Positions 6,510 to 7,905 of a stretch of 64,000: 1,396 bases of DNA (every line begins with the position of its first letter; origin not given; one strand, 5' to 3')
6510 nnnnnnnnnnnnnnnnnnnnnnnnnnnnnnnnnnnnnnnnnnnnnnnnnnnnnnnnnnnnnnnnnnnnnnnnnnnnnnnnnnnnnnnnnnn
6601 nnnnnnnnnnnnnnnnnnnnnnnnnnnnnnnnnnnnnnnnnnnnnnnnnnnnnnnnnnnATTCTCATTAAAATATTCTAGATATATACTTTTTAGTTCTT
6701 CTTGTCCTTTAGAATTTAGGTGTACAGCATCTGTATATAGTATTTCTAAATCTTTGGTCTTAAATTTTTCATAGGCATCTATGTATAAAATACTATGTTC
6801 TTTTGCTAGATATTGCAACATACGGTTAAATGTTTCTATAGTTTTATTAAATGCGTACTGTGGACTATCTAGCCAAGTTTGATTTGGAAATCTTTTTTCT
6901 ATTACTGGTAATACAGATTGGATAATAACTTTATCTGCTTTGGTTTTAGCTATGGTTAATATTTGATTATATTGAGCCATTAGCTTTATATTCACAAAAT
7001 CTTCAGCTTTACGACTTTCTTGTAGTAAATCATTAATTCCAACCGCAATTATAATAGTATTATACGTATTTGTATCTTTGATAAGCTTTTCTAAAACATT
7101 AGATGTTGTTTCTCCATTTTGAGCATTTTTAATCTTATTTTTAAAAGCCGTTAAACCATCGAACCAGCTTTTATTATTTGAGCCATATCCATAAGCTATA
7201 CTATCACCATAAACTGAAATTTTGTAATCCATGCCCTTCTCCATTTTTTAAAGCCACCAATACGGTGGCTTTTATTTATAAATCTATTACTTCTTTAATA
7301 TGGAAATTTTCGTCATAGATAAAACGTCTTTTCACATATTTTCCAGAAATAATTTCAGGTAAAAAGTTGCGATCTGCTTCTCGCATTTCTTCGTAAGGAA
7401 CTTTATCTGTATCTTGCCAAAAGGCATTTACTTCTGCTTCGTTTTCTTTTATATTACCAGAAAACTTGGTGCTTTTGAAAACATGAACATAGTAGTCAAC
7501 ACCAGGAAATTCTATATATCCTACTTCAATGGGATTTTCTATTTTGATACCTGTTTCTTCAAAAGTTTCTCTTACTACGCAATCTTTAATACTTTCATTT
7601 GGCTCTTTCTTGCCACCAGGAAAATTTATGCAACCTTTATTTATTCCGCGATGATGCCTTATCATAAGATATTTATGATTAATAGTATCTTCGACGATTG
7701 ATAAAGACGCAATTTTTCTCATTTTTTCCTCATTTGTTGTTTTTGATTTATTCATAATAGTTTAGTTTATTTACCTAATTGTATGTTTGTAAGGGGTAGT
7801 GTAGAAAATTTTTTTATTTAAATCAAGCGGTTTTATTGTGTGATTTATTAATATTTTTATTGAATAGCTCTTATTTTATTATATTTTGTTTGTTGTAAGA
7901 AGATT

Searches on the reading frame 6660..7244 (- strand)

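Call 10: search_protein_families(library=pfam, proteins=[window:6660-7244:-], max_evalue=0.001)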
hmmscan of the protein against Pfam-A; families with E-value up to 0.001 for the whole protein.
window:6660-7244:- (195 aa): 2 families
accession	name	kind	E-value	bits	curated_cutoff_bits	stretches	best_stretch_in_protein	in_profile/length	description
PF13472.12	Lipase_GDSL_2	-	5.7e-18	66.5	32.9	1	11-182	1-177/178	GDSL-like Lipase/Acylhydrolase family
PF00657.28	Lipase_GDSL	-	2.8e-07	31.3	23.6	1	13-183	5-203/208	GDSL-like Lipase/Acylhydrolase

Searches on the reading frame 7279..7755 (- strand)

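Call 10: search_protein_families(library=pfam, proteins=[window:7279-7755:-], max_evalue=0.001)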
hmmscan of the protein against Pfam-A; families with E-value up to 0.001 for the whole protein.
window:7279-7755:- (159 aa): 2 families
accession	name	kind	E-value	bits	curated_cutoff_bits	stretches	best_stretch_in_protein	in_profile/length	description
PF00293.34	NUDIX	-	1.8e-15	57.6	21.1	1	26-134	15-133/134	NUDIX domain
PF14815.12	NUDIX_4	-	6.5e-05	23.1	35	1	30-131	14-110/113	NUDIX domain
